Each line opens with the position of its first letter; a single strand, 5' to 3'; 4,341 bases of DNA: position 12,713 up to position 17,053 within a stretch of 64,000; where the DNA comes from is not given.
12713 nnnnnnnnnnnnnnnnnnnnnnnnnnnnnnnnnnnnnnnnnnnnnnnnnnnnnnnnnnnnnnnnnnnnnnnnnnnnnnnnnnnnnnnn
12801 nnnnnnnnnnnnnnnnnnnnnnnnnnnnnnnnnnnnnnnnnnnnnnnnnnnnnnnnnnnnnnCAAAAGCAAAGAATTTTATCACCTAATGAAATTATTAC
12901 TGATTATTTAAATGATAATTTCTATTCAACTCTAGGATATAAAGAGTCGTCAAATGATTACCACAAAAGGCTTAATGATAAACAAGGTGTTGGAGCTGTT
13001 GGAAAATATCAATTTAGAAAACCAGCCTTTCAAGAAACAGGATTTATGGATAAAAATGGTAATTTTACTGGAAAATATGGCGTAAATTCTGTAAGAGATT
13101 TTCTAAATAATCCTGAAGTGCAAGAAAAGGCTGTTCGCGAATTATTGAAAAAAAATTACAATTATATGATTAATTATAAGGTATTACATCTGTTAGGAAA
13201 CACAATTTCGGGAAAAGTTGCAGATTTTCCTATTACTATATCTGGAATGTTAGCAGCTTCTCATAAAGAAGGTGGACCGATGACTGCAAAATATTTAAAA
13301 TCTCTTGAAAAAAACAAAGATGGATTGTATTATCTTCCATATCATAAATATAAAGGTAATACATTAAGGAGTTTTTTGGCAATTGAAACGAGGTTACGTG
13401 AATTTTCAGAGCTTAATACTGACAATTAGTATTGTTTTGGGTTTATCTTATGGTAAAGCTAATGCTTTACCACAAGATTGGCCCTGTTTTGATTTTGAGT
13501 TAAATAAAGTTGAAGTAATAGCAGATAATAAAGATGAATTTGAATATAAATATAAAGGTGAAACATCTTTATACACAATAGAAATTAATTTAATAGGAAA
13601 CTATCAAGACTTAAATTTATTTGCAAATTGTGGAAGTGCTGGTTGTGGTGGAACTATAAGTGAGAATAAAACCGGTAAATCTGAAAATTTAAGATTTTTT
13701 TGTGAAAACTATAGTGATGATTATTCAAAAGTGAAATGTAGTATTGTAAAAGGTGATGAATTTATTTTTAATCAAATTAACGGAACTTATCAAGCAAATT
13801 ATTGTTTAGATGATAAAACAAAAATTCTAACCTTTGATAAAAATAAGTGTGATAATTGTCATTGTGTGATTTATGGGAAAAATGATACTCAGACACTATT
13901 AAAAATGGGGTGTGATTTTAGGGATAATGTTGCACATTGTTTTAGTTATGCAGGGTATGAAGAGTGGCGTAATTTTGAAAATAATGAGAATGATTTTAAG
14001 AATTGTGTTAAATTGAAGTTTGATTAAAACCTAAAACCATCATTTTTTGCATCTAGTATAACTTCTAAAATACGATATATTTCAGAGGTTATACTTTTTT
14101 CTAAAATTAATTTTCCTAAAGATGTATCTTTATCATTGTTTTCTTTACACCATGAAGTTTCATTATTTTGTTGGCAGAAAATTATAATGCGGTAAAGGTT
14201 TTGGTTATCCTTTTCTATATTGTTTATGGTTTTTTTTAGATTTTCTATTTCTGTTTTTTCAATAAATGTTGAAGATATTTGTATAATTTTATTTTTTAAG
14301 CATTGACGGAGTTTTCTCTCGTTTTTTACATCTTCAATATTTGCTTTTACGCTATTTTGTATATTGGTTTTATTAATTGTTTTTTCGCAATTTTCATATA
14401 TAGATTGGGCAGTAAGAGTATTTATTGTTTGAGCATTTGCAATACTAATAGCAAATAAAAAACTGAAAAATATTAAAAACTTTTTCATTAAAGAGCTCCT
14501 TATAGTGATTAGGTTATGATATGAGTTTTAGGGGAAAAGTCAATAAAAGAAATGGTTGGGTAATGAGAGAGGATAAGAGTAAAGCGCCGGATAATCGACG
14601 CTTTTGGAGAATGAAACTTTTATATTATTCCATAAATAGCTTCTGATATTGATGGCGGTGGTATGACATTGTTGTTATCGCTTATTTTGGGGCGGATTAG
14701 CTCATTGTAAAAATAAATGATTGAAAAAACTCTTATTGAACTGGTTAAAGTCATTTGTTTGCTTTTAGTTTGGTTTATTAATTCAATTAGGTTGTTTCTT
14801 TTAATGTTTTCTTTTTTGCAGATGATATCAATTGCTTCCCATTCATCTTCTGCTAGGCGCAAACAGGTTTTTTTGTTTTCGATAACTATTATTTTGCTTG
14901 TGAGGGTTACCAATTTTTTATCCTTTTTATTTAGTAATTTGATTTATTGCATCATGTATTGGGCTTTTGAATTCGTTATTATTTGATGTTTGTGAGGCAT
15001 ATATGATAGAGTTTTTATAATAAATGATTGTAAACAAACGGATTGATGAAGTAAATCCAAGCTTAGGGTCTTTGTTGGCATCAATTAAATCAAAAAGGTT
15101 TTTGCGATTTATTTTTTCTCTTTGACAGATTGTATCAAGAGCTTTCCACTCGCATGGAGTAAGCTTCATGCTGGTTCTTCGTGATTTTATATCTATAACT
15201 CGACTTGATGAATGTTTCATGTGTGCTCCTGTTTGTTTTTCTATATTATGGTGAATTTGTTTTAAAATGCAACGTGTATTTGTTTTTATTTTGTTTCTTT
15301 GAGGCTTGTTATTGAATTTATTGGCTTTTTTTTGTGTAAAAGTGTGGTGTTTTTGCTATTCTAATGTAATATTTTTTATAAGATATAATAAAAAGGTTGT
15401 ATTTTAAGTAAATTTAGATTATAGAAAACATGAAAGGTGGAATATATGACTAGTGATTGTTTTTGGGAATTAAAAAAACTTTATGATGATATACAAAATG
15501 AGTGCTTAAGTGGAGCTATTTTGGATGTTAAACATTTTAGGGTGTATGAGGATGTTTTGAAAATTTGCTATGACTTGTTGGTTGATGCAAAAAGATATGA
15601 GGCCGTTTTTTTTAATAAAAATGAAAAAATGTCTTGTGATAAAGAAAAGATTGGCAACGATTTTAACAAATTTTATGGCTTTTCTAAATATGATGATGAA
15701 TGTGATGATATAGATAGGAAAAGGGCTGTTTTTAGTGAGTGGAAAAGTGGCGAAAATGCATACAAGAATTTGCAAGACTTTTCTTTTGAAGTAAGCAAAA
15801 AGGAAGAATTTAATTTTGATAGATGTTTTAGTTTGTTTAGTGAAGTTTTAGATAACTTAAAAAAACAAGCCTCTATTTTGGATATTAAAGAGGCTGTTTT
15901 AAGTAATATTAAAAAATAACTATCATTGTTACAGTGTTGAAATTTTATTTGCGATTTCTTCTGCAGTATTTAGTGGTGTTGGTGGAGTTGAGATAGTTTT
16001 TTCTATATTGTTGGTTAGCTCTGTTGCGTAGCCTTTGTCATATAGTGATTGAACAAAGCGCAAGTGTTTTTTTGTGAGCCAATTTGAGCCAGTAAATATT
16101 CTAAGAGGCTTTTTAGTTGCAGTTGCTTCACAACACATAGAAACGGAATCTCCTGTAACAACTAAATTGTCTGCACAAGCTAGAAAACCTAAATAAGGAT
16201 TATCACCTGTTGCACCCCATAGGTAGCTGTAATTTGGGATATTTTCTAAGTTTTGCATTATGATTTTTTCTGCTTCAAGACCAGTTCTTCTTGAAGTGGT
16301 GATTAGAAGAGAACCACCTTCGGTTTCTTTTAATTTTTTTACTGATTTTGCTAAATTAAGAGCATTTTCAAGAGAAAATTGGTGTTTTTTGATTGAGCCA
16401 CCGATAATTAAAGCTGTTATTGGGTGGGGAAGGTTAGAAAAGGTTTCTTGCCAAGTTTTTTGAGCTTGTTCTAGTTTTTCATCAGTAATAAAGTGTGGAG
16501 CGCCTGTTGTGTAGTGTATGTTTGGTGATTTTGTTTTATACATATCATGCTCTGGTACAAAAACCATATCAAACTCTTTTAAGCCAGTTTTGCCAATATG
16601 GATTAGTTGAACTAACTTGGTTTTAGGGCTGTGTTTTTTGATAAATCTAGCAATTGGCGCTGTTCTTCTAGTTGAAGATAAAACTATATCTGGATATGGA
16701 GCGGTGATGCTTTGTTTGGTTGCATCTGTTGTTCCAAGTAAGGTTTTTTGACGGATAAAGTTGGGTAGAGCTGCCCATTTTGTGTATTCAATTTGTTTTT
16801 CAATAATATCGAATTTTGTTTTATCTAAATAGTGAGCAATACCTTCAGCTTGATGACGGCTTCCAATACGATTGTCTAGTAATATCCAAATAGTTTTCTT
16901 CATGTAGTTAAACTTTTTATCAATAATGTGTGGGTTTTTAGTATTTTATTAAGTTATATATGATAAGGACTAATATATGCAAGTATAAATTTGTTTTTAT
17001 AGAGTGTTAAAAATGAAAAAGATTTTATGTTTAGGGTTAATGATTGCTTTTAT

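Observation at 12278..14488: Effector/immunity-like pair: cytoplasmic lytic-transglycosylase-domain protein coupled to a secreted Cys-rich protein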

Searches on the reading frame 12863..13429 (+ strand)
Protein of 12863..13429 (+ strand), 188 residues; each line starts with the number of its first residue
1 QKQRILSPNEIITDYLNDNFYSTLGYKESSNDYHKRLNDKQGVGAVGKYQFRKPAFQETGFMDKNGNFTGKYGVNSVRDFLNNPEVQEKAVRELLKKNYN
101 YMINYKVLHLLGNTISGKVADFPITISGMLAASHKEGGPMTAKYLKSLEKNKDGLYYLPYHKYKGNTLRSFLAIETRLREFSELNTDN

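Call 16: find_homologous_proteins(query=window:12863-13429:+)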
Query window:12863-13429:+ (188 aa): 19 proteins with E <= 0.001 among 69 candidates.
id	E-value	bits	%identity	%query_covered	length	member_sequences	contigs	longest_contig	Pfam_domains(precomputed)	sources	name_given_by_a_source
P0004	1.3e-119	415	99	100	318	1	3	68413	-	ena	-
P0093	4.1e-107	374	89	99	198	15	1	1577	-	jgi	jgi:hypothetical protein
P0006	5.6e-93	328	99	80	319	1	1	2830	-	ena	-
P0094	2.4e-89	316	92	82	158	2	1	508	-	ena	-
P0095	6.5e-84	298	94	80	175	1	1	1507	-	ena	-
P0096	3.3e-77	276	100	68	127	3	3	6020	-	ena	-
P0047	3.0e-71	257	68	91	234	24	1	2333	-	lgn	-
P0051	8.4e-69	249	64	99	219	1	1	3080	-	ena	-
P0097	1.6e-64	235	65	91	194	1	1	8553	-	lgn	-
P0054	3.7e-64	234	61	91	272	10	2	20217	-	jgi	-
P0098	2.9e-54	202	74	68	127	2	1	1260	-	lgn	-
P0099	1.6e-51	193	68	71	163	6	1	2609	-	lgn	-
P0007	3.3e-44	169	86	48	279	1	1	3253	-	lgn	-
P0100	5.4e-39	152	85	45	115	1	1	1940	-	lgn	-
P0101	6.6e-36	142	96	37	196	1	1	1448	-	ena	-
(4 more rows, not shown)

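Call 47: find_related_loci(query=A4, collection=viral_contigs, flank=10000)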
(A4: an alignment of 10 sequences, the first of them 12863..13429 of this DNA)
Query A4 (188 aa) in viral_contigs; peptide patterns used: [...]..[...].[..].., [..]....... (x = any residue, [..] = any of these).
61 stretches matched a pattern; 3 encode a relative of the query (tblastn E <= 1e-3); 3 distinct loci.
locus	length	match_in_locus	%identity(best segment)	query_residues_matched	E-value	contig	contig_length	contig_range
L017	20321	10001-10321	31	24-147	3e-9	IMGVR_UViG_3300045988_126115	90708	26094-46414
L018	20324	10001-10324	28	24-147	3e-6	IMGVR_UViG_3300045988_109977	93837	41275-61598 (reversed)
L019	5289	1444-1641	34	24-100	2e-5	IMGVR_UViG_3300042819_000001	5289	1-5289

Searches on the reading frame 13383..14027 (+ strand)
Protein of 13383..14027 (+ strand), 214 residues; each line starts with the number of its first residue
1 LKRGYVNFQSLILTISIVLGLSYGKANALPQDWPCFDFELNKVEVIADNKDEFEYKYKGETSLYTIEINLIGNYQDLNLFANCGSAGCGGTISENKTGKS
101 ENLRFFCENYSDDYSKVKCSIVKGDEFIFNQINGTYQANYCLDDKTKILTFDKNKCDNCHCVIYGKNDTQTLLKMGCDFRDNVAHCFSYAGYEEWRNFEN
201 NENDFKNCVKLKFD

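Call 3: search_protein_families(library=pfam, proteins=[window:13383-14027:+], max_evalue=0.1)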
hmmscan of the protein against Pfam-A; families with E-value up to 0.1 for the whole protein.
window:13383-14027:+ (214 aa): 1 family
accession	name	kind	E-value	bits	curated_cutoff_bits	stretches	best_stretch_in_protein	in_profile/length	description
PF05798.17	Phage_FRD3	-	0.011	16.6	28.1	1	37-82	10-54/75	Bacteriophage FRD3 protein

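Call 4: search_protein_families(library=ncbifam, proteins=[window:13383-14027:+], max_evalue=0.1)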
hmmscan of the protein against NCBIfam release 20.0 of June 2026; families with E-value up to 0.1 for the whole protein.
window:13383-14027:+ (214 aa): 0 families

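Call 7: search_protein_families(library=phrogs, proteins=[window:13383-14027:+], max_evalue=1)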
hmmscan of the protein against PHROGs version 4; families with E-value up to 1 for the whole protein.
window:13383-14027:+ (214 aa): 1 family
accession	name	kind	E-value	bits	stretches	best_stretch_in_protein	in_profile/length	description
phrog_17131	-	unknown function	0.21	13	1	117-155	11-49/76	-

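Call 17: find_homologous_proteins(query=window:13383-14027:+)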
Query window:13383-14027:+ (214 aa): 22 proteins with E <= 0.001 among 62 candidates.
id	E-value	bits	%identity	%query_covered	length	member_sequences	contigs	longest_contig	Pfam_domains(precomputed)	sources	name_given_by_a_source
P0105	1.7e-143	494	100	100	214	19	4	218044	-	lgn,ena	-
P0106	5.1e-139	479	97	100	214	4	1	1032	-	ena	-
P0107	5.3e-138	476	96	100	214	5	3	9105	-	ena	-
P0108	5.6e-138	476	96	100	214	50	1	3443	-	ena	-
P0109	6.8e-112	391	79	100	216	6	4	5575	-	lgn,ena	-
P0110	7.0e-112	391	80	100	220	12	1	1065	-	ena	-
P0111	1.8e-105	370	76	100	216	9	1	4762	-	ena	-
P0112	3.8e-102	359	73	100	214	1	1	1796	-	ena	-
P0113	9.8e-74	266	56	99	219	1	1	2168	-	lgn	-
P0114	2.3e-66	242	56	93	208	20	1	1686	-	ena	-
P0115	2.3e-58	216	49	94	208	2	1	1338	-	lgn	-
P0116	6.1e-56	208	46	96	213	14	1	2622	-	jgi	-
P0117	4.5e-54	202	89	46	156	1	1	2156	-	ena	-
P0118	1.5e-53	200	50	92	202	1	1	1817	-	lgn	-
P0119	9.7e-52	194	45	94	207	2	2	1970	-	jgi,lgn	-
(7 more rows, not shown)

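Call 23: search_solved_structures(query=A1, max_evalue=10, show_alignments=2)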
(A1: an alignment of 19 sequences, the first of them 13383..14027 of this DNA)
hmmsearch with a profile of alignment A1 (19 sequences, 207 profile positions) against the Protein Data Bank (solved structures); distinct sequences matched with E-value up to 10: 16.
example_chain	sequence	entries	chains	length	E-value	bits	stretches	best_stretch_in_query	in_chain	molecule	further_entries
8b9z_e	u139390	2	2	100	0.55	12.9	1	170-206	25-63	NADH dehydrogenase [ubiquinone] iron-sulfur protein 5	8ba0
8esw_S5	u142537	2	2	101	0.57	12.9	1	170-206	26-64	NADH dehydrogenase [ubiquinone] iron-sulfur protein 5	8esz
3l4r_A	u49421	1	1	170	0.97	12.1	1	20-60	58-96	Minor allergen Can f 2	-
8aei_A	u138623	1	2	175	1.1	12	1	20-60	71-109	Minor allergen Can f 2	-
5xqx_B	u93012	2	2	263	1.2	11.9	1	125-196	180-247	Cyclin-C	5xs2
5fgk_B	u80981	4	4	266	1.2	11.9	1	125-196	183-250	Cyclin-C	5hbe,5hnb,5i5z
5icp_B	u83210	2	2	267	1.2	11.9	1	125-196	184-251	Cyclin-C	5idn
5idp_B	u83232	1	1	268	1.2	11.9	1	125-196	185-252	Cyclin-C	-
5hbh_B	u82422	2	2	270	1.2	11.8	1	125-196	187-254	Cyclin-C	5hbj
6y0a_B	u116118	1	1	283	1.3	11.7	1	125-196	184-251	Cyclin-C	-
8tq2_B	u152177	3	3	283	1.3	11.7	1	125-196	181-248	Cyclin-C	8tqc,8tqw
3rgf_B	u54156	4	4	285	1.3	11.7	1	125-196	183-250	Cyclin-C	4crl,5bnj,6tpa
6qtg_B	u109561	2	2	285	1.3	11.7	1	125-196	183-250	Cyclin-C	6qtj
4g6l_B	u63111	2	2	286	1.4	11.7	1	125-196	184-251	Cyclin-C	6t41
4f6s_B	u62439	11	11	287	1.4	11.7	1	125-196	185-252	Cyclin-C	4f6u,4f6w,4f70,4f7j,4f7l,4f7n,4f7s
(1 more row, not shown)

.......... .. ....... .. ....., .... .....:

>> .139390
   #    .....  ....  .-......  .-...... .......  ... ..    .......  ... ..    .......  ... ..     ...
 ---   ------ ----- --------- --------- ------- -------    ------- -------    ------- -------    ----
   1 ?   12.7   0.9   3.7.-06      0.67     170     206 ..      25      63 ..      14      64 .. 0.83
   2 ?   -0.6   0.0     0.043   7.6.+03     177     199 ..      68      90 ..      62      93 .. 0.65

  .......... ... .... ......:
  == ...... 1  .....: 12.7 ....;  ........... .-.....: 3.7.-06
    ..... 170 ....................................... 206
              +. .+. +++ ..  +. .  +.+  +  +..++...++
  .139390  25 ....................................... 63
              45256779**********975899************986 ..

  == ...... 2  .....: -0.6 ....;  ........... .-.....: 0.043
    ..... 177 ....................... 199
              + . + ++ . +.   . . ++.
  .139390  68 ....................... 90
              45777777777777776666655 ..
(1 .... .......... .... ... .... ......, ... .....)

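Call 28: predict_structure(alignment_id=A1)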
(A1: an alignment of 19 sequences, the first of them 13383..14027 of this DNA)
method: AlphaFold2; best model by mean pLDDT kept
length: 214 residues; sequences in the alignment: 19
mean_pLDDT: 82.7   pTM: 0.67
mean pLDDT of the five models: 82.7, 81.1, 79.8, 79.4, 78.8
residues with pLDDT >= 90: 90; 70-90: 87; 50-70: 29; < 50: 8
segments of 3 or more residues with pLDDT < 50: 1-4, 20-22
pLDDT, mean of each block of 10 residues (from residue 1): 52 55 56 87 95 96 95 90 85 89 89 94 84 91 83 92 80 86 89 77 80 61
secondary structure, 60 per line:
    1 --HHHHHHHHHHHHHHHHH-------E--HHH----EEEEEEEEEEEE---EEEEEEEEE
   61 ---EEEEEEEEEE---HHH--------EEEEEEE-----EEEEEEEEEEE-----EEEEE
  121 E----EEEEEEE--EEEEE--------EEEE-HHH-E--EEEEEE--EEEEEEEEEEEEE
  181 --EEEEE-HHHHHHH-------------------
elements in order: H3-19 E37-48 E52-60 E64-73 E88-94 E100-110 E116-121 E126-132 E135-139 E148-151 E160-165 E168-180 E183-187 H189-195

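Call 81: search_protein_families(library=padloc, proteins=[window:13383-14027:+], max_evalue=0.01)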
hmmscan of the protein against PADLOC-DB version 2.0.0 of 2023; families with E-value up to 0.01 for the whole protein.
window:13383-14027:+ (214 aa): 0 families

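Call 109: find_related_loci(query=A1, collection=viral_contigs, flank=8000)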
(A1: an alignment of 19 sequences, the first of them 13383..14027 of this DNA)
Query A1 (214 aa) in viral_contigs; peptide patterns used: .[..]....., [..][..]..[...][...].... (x = any residue, [..] = any of these).
19 stretches matched a pattern; 1 encode a relative of the query (tblastn E <= 1e-3); 1 distinct loci.
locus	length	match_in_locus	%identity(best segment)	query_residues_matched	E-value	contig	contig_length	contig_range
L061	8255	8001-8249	43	24-106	2e-17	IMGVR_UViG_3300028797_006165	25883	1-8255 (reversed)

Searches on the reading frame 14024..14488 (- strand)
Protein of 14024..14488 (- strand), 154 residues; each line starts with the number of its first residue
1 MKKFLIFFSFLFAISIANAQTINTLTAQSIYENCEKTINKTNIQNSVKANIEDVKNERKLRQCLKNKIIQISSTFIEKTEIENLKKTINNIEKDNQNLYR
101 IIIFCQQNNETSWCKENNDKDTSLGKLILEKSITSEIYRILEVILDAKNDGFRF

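Call 3: search_protein_families(library=pfam, proteins=[window:14024-14488:-], max_evalue=0.1)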
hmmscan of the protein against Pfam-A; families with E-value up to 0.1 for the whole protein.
window:14024-14488:- (154 aa): 2 families
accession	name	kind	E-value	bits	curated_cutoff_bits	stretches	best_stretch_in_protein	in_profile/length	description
PF25324.1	DUF7881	-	0.0049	17.3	27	1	117-149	9-42/75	Domain of unknown function (DUF7881)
PF08172.17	CASP_C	-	0.028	14.2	28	1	77-119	110-152/252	CASP C terminal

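Call 4: search_protein_families(library=ncbifam, proteins=[window:14024-14488:-], max_evalue=0.1)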
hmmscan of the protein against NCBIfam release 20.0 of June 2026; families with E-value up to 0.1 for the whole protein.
window:14024-14488:- (154 aa): 2 families
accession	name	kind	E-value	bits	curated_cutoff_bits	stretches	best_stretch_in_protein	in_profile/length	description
NF001313.0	PRK00258.2-1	equivalog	0.0076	15.8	431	1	28-83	160-215/290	shikimate dehydrogenase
TIGR01200.1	GLPGLI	subfamily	0.037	13.8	50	1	2-110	1-95/229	GLPGLI family protein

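Call 7: search_protein_families(library=phrogs, proteins=[window:14024-14488:-], max_evalue=1)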
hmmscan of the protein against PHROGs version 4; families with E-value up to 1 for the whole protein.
window:14024-14488:- (154 aa): 4 families
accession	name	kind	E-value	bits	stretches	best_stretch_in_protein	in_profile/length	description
phrog_17512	-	unknown function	0.0055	17.8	1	36-110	121-195/209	-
phrog_20007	-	unknown function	0.0084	17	1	71-115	12-56/72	-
phrog_21628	-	unknown function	0.072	12.7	1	28-95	409-475/480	-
phrog_6246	-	unknown function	0.13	13.4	1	76-119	64-107/113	-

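Call 81: search_protein_families(library=padloc, proteins=[window:14024-14488:-], max_evalue=0.01)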
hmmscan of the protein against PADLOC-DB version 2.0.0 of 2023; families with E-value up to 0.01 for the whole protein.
window:14024-14488:- (154 aa): 1 family
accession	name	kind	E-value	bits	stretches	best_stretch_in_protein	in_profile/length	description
PDLC02961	RT-TIR_XII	-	0.0028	14.6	1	38-124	338-422/475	single gene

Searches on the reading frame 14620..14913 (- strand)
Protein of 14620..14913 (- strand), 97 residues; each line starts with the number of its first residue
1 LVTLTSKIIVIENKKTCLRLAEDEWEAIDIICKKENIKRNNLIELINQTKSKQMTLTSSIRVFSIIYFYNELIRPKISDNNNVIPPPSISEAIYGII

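Call 3: search_protein_families(library=pfam, proteins=[window:14620-14913:-], max_evalue=0.1)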
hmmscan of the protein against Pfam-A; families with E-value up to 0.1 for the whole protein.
window:14620-14913:- (97 aa): 1 family
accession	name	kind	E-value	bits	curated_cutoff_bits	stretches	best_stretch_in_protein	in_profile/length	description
PF13467.12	RHH_4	-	7.1e-10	39.2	25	1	6-67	3-66/67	Ribbon-helix-helix domain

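Call 4: search_protein_families(library=ncbifam, proteins=[window:14620-14913:-], max_evalue=0.1)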
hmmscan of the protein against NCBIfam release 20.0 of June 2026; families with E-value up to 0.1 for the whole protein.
window:14620-14913:- (97 aa): 1 family
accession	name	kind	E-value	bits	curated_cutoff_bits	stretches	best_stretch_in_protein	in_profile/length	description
NF000244.1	MecI_of_mecC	exception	0.013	15.5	250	1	20-56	8-45/125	mecC-type methicillin resistance repressor MecI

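Call 81: search_protein_families(library=padloc, proteins=[window:14620-14913:-], max_evalue=0.01)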
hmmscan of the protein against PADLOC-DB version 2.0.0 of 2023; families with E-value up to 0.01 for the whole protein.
window:14620-14913:- (97 aa): 1 family
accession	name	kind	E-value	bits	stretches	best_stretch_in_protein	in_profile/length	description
PDLC04682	PDC-M49B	-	0.0086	14.8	0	7-55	2-44/97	-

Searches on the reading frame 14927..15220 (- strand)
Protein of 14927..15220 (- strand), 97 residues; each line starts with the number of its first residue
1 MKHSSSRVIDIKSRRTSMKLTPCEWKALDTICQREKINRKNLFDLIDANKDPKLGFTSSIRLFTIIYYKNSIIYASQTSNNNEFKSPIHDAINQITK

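Call 3: search_protein_families(library=pfam, proteins=[window:14927-15220:-], max_evalue=0.1)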
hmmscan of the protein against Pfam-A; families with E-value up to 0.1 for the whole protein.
window:14927-15220:- (97 aa): 1 family
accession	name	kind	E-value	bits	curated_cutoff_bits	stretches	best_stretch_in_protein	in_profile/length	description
PF13467.12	RHH_4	-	7.9e-11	42.3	25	1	6-67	3-66/67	Ribbon-helix-helix domain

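Call 4: search_protein_families(library=ncbifam, proteins=[window:14927-15220:-], max_evalue=0.1)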
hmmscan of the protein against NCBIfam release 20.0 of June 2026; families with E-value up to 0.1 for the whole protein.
window:14927-15220:- (97 aa): 0 families

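Call 81: search_protein_families(library=padloc, proteins=[window:14927-15220:-], max_evalue=0.01)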
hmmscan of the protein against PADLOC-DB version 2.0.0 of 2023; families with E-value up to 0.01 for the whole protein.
window:14927-15220:- (97 aa): 0 families

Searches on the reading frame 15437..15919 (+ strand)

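Call 3: search_protein_families(library=pfam, proteins=[window:15437-15919:+], max_evalue=0.1)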
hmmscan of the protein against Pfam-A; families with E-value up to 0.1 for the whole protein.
window:15437-15919:+ (160 aa): 0 families

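Call 4: search_protein_families(library=ncbifam, proteins=[window:15437-15919:+], max_evalue=0.1)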
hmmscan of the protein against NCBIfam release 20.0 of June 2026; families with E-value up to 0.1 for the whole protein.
window:15437-15919:+ (160 aa): 1 family
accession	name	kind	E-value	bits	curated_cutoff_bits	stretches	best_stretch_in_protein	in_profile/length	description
TIGR04323.1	SpoChoClust_1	subfamily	0.0059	16.6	55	0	109-148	28-66/122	LIC12192 family sporadic carbohydrate cluster protein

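Call 7: search_protein_families(library=phrogs, proteins=[window:15437-15919:+], max_evalue=1)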
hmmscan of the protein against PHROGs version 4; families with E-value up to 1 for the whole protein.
window:15437-15919:+ (160 aa): 1 family
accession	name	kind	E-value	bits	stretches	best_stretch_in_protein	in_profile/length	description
phrog_15832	-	unknown function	0.018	16.3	1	29-93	49-118/124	-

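Call 81: search_protein_families(library=padloc, proteins=[window:15437-15919:+], max_evalue=0.01)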
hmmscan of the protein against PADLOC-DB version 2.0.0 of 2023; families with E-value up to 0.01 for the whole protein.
window:15437-15919:+ (160 aa): 1 family
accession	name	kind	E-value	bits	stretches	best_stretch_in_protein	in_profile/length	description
PDLC04222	HEC-02B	-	0.00067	17.9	1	93-153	47-104/162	-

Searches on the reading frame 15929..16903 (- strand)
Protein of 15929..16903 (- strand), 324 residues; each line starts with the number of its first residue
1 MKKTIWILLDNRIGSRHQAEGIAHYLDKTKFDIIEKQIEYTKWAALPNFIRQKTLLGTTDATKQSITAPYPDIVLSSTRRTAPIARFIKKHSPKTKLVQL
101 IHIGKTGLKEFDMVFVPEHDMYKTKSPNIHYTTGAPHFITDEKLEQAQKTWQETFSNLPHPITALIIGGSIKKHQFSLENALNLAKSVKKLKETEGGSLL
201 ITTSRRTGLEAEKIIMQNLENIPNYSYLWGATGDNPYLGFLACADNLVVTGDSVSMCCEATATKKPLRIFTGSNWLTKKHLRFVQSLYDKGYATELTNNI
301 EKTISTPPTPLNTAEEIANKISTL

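Call 3: search_protein_families(library=pfam, proteins=[window:15929-16903:-], max_evalue=0.1)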
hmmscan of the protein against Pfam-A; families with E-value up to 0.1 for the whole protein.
window:15929-16903:- (324 aa): 1 family
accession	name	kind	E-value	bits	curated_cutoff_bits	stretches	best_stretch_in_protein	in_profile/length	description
PF06258.17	Mito_fiss_Elm1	-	4.6e-75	253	27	1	14-322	2-301/304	Mitochondrial fission ELM1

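Call 4: search_protein_families(library=ncbifam, proteins=[window:15929-16903:-], max_evalue=0.1)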
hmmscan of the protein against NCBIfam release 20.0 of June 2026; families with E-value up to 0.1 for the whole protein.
window:15929-16903:- (324 aa): 2 families
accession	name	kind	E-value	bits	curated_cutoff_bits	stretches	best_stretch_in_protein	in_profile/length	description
NF009037.0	PRK12370.1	equivalog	0.013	13.9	589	1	119-190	364-434/553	HilA/EilA family virulence transcriptional regulator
NF000984.0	PRK00103.1-1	equivalog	0.05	13.5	242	1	118-173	88-143/156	23S rRNA (pseudouridine(1915)-N(3))-methyltransferase RlmH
